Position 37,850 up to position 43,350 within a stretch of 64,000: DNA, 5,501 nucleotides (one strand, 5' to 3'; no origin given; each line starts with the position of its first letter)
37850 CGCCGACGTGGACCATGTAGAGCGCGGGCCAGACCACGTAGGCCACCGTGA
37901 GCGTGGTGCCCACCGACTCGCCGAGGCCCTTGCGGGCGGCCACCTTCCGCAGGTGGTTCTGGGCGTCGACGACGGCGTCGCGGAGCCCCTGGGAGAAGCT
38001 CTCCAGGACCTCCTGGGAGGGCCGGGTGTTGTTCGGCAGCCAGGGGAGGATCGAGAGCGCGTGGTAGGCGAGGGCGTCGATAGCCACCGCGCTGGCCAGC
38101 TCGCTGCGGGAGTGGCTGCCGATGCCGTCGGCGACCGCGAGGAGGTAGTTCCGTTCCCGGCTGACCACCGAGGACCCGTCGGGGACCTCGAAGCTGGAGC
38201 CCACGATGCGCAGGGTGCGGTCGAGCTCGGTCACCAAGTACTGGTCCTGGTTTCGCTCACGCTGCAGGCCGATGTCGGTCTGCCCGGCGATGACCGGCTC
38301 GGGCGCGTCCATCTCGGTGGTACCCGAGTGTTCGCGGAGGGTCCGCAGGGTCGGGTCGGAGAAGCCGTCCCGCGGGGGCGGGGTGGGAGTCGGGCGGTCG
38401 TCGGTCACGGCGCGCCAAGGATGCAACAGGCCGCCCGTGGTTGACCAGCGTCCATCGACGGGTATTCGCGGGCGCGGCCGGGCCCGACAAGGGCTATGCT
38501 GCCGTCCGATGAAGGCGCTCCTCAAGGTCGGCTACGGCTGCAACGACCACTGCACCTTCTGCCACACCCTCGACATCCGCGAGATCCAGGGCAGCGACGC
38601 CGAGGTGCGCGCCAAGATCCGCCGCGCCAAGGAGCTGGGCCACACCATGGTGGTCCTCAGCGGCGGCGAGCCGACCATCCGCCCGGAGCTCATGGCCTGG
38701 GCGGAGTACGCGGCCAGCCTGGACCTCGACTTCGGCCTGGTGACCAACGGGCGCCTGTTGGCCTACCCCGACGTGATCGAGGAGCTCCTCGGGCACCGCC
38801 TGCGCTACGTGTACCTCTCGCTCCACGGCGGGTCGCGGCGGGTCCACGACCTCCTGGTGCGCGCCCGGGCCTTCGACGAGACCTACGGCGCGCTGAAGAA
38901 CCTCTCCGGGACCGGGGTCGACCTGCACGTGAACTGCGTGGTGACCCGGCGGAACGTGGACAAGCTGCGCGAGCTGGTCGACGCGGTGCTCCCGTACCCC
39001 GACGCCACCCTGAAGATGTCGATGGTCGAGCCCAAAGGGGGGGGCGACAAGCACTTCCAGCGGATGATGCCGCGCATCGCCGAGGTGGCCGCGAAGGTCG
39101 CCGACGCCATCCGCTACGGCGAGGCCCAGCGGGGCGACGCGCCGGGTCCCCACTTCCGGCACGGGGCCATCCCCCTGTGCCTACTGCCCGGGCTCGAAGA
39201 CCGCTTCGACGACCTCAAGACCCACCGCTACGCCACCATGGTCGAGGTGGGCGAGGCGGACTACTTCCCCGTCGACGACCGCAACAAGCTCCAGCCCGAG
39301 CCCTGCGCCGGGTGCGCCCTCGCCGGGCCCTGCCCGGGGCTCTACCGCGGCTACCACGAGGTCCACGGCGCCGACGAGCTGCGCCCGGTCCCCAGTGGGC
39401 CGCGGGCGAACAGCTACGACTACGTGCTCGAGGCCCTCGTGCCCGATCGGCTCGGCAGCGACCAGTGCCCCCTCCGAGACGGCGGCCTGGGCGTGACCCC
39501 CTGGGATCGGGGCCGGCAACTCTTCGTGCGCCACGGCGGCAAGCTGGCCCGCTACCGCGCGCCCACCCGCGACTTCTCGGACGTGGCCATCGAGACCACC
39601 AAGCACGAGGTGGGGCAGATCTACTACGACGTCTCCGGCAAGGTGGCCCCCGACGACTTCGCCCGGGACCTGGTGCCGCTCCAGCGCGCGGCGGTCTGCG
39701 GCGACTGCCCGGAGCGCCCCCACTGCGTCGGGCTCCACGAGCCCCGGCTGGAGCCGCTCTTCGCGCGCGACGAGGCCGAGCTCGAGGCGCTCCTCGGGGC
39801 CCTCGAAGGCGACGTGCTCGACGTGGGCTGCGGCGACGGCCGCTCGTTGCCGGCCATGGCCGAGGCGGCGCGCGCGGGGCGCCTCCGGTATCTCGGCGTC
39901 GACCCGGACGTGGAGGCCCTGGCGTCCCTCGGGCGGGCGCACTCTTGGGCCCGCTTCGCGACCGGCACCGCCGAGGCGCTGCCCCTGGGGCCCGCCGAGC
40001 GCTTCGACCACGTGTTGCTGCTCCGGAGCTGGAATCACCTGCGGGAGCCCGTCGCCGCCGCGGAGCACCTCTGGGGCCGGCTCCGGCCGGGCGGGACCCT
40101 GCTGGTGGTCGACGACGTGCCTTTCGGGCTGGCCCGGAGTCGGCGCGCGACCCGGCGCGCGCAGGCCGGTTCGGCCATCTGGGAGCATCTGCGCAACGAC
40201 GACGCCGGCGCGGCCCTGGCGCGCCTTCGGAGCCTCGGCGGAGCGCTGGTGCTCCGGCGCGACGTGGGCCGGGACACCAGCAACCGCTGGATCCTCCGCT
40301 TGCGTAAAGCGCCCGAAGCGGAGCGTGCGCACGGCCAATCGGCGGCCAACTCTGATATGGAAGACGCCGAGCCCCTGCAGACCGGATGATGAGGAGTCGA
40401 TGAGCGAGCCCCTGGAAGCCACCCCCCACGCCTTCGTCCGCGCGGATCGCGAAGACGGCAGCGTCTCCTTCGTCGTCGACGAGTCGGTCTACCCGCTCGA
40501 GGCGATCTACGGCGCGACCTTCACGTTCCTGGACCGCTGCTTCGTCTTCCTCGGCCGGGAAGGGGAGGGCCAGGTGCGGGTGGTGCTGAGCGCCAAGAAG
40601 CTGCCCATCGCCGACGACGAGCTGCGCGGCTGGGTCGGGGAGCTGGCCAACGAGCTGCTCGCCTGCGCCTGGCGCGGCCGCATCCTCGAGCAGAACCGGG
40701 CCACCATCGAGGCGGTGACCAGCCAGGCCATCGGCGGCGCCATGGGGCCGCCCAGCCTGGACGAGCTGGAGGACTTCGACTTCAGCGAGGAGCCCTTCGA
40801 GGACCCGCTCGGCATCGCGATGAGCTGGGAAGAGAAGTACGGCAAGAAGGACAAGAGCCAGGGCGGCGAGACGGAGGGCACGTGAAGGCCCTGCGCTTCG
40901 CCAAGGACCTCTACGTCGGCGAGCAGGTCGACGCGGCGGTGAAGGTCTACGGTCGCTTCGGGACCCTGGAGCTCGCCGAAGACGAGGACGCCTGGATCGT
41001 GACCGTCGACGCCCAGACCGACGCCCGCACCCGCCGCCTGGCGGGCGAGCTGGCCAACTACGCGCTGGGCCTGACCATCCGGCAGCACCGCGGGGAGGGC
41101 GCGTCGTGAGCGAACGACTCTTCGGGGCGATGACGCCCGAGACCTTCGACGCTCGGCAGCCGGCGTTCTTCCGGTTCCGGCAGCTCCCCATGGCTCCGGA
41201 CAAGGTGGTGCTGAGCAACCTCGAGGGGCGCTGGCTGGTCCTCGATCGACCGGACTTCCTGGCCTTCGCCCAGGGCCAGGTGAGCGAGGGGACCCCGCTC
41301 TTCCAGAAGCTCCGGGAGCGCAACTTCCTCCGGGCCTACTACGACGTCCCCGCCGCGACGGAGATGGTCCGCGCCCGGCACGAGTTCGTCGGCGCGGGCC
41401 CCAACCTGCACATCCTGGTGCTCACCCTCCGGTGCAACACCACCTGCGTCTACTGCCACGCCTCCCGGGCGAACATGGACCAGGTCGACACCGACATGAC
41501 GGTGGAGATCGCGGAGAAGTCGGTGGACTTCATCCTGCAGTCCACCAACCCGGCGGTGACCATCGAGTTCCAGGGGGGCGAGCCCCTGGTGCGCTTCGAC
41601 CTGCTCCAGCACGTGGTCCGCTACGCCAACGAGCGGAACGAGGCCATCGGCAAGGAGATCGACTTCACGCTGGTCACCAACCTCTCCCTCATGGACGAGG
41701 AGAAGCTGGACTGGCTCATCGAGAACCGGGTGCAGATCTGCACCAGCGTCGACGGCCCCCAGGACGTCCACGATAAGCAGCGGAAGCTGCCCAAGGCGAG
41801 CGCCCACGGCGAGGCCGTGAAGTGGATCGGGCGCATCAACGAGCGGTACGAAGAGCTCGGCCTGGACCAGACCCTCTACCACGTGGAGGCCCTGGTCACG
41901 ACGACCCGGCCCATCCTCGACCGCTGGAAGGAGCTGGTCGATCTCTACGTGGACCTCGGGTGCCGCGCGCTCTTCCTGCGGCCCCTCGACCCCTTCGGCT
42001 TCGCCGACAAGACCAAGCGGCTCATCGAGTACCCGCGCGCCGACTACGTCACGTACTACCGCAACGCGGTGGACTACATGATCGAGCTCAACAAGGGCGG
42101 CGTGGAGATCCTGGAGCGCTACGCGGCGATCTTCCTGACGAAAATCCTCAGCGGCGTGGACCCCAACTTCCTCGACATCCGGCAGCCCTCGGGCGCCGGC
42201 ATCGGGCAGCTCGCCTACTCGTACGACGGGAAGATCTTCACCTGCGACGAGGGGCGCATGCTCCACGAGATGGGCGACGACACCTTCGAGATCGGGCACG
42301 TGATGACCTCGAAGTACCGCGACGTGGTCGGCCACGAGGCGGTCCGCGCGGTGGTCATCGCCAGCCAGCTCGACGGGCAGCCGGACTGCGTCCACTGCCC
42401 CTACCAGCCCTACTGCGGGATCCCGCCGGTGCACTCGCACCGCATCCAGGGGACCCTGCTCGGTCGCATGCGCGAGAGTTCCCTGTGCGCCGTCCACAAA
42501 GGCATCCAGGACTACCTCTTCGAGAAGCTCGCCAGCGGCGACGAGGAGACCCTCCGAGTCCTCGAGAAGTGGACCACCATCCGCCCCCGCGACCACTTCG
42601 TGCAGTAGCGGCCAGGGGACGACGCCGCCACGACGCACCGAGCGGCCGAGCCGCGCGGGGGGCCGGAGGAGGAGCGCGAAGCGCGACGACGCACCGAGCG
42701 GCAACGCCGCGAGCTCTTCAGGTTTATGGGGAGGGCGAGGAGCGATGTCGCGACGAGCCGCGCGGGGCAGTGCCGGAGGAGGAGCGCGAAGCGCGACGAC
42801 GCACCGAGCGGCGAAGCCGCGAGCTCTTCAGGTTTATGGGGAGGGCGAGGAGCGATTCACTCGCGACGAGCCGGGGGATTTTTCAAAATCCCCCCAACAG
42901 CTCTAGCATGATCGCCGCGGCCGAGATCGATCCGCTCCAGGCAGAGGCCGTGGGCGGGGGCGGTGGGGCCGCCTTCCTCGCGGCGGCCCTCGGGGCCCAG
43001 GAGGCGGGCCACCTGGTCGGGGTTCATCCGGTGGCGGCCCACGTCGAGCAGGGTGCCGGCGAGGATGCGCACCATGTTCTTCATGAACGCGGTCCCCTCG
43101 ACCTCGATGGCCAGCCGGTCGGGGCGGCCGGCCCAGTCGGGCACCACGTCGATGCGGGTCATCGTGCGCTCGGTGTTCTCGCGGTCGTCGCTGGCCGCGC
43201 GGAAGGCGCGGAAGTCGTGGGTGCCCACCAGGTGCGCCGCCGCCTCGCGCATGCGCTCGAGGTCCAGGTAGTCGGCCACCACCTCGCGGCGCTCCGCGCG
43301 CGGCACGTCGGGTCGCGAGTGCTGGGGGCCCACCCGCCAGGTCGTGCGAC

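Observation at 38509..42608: Hxs-like double radical-SAM cassette without a His-Xaa-Ser peptide and with a methyltransferase fusion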

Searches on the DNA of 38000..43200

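Call 51: search_rna_families(source=window, start=38000, end=43200, threshold=evalue, max_evalue=1)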
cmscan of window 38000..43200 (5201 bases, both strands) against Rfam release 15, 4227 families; matches with E-value up to 1: 0.
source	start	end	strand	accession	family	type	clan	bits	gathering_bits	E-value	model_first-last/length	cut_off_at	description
